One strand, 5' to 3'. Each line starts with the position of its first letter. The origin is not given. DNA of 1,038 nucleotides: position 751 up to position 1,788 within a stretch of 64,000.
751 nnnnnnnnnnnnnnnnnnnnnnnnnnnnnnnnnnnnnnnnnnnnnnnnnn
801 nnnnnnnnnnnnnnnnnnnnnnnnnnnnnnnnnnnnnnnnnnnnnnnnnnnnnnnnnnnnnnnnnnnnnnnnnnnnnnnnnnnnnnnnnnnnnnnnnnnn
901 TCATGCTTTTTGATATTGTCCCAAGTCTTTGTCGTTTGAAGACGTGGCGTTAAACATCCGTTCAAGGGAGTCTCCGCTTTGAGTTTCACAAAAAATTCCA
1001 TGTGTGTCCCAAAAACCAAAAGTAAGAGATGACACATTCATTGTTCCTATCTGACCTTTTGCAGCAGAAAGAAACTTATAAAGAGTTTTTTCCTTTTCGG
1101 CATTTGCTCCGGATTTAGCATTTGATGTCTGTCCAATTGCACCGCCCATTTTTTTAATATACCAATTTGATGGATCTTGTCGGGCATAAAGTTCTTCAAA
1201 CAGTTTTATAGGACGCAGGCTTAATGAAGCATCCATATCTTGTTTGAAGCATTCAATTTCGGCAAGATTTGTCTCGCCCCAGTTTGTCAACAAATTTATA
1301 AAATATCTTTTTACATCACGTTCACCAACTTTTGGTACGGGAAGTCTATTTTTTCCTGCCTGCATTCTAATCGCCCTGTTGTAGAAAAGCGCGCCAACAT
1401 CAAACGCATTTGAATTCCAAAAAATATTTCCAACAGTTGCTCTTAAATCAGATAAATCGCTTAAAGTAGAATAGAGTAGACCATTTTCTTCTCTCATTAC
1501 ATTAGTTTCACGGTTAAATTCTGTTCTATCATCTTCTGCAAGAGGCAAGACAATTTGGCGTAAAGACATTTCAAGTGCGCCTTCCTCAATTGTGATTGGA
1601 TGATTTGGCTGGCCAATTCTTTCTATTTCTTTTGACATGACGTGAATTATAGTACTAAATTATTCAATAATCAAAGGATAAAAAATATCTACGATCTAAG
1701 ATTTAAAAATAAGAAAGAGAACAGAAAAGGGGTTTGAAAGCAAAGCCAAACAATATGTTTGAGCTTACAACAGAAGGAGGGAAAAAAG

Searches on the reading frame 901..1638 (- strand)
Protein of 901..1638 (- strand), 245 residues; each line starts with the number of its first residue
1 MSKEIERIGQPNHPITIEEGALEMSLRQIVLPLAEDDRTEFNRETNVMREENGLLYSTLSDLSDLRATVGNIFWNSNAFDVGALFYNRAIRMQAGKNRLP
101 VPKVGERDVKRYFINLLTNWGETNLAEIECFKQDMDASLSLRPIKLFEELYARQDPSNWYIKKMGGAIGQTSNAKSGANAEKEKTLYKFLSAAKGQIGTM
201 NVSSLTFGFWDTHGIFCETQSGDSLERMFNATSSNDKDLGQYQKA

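Call 4: search_protein_families(library=pfam, proteins=[window:901-1638:-], max_evalue=1)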
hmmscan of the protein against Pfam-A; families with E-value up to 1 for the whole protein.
window:901-1638:- (245 aa): 0 families

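Call 5: search_protein_families(library=padloc, proteins=[window:901-1638:-], max_evalue=1)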
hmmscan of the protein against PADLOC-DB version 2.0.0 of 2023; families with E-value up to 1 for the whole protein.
window:901-1638:- (245 aa): 0 families

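Call 6: search_protein_families(library=ncbifam, proteins=[window:901-1638:-], max_evalue=1)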
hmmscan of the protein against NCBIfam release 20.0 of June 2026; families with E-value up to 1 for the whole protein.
window:901-1638:- (245 aa): 0 families

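Call 7: search_protein_families(library=phrogs, proteins=[window:901-1638:-], max_evalue=1)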
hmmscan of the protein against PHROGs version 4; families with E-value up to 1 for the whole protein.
window:901-1638:- (245 aa): 0 families

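Call 8: find_homologous_proteins(query=window:901-1638:-)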
Query window:901-1638:- (245 aa): 2 proteins with E <= 0.001 among 283 candidates.
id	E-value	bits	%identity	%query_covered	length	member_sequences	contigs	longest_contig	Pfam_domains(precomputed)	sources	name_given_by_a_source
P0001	7.5e-160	548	100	100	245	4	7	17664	-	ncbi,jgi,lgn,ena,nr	ncbi:MAG: hypothetical protein CO136_03100 [Candidatus Levybacteria bacterium CG_4_9_14_3_um_filter_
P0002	2.5e-126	438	80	100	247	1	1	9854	-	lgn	-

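Call 11: find_encoding_contigs(protein=P0002, flank=10000)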
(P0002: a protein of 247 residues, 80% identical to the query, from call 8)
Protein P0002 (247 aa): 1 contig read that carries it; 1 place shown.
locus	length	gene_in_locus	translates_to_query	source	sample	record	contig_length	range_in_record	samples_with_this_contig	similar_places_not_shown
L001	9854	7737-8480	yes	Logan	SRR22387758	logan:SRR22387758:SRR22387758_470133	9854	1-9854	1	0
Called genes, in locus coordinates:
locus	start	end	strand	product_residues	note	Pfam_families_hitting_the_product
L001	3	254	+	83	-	?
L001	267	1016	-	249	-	PF03734:YkuD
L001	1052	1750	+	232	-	PF04294:VanW (weak)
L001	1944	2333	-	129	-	-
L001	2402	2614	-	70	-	-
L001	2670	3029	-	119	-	-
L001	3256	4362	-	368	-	-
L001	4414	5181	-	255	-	-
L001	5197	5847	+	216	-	PF01351:RNase_HII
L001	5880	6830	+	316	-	-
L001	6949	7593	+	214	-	PF01569:PAP2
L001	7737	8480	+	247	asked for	-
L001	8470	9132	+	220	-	-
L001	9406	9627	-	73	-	-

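Call 23: search_solved_structures(query=A1, max_evalue=10)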
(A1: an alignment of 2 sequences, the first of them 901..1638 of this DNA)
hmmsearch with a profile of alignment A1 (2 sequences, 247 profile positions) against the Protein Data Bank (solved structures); distinct sequences matched with E-value up to 10: 1.
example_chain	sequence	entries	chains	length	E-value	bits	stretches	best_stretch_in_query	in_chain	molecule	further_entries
4iyp_A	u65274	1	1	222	0.65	12.6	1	91-137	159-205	Immunoglobulin-binding protein 1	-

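Call 27: predict_structure(alignment_id=A1)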
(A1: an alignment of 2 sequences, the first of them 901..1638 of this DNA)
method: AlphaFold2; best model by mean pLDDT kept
length: 245 residues; sequences in the alignment: 2
mean_pLDDT: 33.8   pTM: 0.25
mean pLDDT of the five models: 33.8, 32.8, 31.1, 29.0, 28.7
residues with pLDDT >= 90: 0; 70-90: 0; 50-70: 19; < 50: 226
segments of 3 or more residues with pLDDT < 50: 1-123, 138-140, 149-151, 155-245
pLDDT, mean of each block of 10 residues (from residue 1): 25 27 33 38 40 29 26 26 38 37 43 45 50 50 50 44 27 28 31 25 26 26 29 26 23
secondary structure, 60 per line:
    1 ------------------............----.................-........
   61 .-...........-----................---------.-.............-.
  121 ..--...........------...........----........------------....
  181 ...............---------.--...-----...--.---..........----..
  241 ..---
elements in order: H19-30 H35-51 H53-61 H63-73 H79-94 H106-118 H125-134 H142-152 H157-164 H177-195 E208-210 E216-218 H225-234 H239-242

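Call 34: find_related_loci(query=A1, collection=metagenome_contigs, flank=6000)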
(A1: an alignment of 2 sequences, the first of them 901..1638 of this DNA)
Query A1 (245 aa) in metagenome_contigs; peptide patterns used: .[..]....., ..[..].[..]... (x = any residue, [..] = any of these).
478 stretches matched a pattern, but none encodes a relative of the query by tblastn (E <= 1e-3).

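Call 36: search_dna_similar(query=window:901-1638:-, collection=phages, mode=protein, max_evalue=1)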
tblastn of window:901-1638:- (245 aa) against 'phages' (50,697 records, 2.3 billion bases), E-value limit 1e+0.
No match.

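Call 38: find_related_loci(query=A1, collection=viral_contigs)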
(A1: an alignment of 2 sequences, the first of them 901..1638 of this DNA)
Query A1 (245 aa) in viral_contigs; peptide patterns used: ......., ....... (x = any residue, [..] = any of these).
34 stretches matched a pattern, but none encodes a relative of the query by tblastn (E <= 1e-3).

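Call 41: search_protein_representatives(alignment_id=A1)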
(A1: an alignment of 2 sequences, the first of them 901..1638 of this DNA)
Query: 2 sequences, 247 profile positions. Proteins with E-value up to 0.001 (for the whole library): 2; up to 1e-10: 2; up to 1e-30: 1. The best 2 are listed.
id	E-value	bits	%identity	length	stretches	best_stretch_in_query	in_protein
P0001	7.9e-162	552.8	-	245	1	1-244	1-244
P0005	9.6e-18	80.9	-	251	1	13-236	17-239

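Call 43: find_encoding_contigs(protein=P0005, flank=10000)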
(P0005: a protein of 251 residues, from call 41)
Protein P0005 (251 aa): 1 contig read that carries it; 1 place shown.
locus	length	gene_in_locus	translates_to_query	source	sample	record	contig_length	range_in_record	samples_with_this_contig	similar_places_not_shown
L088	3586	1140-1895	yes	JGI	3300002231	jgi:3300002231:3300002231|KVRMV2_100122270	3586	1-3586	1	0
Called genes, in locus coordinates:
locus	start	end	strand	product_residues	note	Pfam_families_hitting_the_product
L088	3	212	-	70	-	?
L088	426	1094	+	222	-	PF01569:PAP2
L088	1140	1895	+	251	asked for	-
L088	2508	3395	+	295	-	-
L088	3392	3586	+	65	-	?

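Call 48: search_protein_families(library=pfam, proteins=[P0005, L088:2508-3395:+, L088:426-1094:+], max_evalue=1)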
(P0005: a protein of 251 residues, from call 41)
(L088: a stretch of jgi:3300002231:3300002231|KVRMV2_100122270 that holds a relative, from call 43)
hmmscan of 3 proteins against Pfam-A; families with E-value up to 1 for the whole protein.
P0005 (251 aa): 0 families

L088:2508-3395:+ (295 aa): 11 families
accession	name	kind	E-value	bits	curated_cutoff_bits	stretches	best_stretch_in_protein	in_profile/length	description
PF13489.12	Methyltransf_23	-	2.5e-19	70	27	1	87-223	20-163/164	Methyltransferase domain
PF08241.18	Methyltransf_11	-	9.2e-07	29.9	21.2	1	94-176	1-95/95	Methyltransferase domain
PF08242.18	Methyltransf_12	-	1.8e-05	25.8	30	1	94-173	1-97/98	Methyltransferase domain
PF13847.12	Methyltransf_31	-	7.1e-05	23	27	1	121-180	51-113/145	Methyltransferase domain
PF13649.12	Methyltransf_25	-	0.00014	22.9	27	1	93-172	1-97/97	Methyltransferase domain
PF07021.18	MetW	-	0.011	15.8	21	1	84-182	7-113/193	Methionine biosynthesis protein MetW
PF05175.20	MTS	-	0.03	14.4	23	0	85-114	27-56/170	Methyltransferase small domain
PF09067.16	EpoR_lig-bind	-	0.11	13.2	27.3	1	126-160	6-40/104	Erythropoietin receptor, ligand binding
PF00236.23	Hormone_6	-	0.18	12.3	25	1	9-51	8-49/96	Glycoprotein hormone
PF00684.25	DnaJ_CXXCXGXG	-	0.2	12.4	32.7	1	11-38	16-47/65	DnaJ central domain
PF13453.11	Zn_ribbon_TFIIB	-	0.23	11.3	22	1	12-38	1-25/41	Transcription factor zinc-finger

L088:426-1094:+ (222 aa): 3 families
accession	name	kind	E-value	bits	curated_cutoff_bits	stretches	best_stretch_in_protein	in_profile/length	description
PF01569.27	PAP2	-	2.3e-15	56.9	27.2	1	100-220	6-123/130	PAP2 superfamily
PF14378.12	PAP2_3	-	0.0069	16.6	27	1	143-212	125-185/190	PAP2 superfamily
PF14360.12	PAP2_C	-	0.026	15.5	27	1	147-215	8-69/74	PAP2 superfamily C-terminal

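Call 55: list_cluster_members(proteins=[P0005, P0001, P0003, P0002, P0004])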
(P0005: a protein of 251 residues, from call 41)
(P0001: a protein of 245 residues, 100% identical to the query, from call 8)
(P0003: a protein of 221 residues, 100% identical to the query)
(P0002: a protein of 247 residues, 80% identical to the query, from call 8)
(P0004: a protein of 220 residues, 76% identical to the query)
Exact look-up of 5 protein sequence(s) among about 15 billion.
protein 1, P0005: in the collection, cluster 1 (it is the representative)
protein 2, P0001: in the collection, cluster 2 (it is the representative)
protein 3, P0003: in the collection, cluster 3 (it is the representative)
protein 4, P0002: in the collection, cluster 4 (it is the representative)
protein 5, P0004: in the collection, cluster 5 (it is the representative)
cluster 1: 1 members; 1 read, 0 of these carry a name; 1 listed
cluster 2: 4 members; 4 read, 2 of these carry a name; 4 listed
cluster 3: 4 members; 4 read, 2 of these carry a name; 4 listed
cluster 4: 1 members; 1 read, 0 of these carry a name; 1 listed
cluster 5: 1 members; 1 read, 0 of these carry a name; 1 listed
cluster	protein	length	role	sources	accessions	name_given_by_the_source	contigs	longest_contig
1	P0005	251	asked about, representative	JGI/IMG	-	-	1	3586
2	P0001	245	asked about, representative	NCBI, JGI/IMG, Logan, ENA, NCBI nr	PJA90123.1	MAG: hypothetical protein CO136_03100 [Candidatus Levybacteria bacterium ...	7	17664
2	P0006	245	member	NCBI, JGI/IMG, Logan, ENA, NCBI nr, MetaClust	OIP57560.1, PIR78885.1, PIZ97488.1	MAG: hypothetical protein COX79_01910 [Candidatus Levybacteria bacterium ... | MAG: hypothetical protein AUK12_02660 [Candidatus Levybacteria bacterium CG2_30_37_29] | \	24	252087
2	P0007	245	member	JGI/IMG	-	-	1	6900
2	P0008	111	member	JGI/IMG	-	-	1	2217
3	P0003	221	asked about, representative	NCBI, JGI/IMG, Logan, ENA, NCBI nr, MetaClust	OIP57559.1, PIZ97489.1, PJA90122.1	MAG: hypothetical protein COX79_01915 [Candidatus Levybacteria bacterium ... | MAG: hypothetical protein AUK12_02655 [Candidatus Levybacteria bacterium CG2_30_37_29] | \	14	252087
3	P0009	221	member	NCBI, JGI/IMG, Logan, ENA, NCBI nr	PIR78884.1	MAG: hypothetical protein COU26_04135 [Candidatus Levybacteria bacterium ...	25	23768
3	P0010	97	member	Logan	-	-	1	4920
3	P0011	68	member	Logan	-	-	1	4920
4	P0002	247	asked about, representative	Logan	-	-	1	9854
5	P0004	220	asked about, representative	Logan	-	-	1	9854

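Call 57: search_solved_structures(query=A3, max_evalue=10)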
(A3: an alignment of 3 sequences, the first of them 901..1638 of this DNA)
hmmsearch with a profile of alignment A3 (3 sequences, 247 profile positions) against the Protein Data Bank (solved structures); distinct sequences matched with E-value up to 10: 1.
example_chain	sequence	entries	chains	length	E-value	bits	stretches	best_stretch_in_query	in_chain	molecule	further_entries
9ygv_17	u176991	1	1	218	1.5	11.3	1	179-227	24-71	FCP17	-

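Call 71: search_solved_structures(query=A5, max_evalue=10)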
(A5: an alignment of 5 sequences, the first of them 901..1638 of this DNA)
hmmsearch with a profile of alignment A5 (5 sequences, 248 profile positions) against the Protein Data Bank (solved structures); distinct sequences matched with E-value up to 10: 7.
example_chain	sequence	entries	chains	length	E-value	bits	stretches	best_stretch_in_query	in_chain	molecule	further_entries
9m9z_A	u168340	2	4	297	0.22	14.2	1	47-92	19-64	Copper transporter MctB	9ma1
6ifk_G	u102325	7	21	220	0.93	12.2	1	64-114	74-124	Type III-A CRISPR-associated RAMP protein Csm3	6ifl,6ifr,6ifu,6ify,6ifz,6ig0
6ifn_F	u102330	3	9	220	0.96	12.1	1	64-114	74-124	Type III-A CRISPR-associated RAMP protein Csm3 | CRISPR system Cms endoribonuclease Csm3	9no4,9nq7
9no4_G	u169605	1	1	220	0.97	12.1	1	64-114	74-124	CRISPR system Cms endoribonuclease Csm3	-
6nue_C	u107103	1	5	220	0.97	12.1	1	64-114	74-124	CRISPR type III-associated RAMP protein Csm3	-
9hle_A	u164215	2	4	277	0.98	12.1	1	50-92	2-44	Copper transporter MctB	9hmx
6nud_C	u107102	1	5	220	1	12.1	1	64-114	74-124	CRISPR type III-associated RAMP protein Csm3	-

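Call 75: search_protein_families(library=pfam, alignment_id=A5, max_evalue=10)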
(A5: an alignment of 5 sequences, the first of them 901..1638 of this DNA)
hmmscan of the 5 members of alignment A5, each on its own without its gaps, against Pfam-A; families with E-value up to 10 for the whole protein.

A. member 1, window:901-1638:- (245 aa): 0 families

B. families by the number of members that match (of 5 scanned): 2 families
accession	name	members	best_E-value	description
PF16797.11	Fungal_KA1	1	0.14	Fungal kinase associated-1 domain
PF09094.16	AmyA-A_glucT_m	1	0.21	Alpha-amylase/4-alpha-glucanotransferase, middle domain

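Call 76: search_protein_families(library=padloc, alignment_id=A5, max_evalue=10)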
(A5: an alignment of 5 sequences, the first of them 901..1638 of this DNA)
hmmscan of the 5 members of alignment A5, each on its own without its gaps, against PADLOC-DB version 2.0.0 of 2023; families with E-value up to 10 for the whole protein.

A. member 1, window:901-1638:- (245 aa): 0 families

B. families by the number of members that match (of 5 scanned): 1 family
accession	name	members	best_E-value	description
PDLC03138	Specificity_I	1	0.017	Type I specificity subunit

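Call 82: search_dna_similar(query=window:901-1638:-, collection=plasmids, mode=protein, max_evalue=1)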
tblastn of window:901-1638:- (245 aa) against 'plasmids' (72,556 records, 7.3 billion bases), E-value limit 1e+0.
No match.
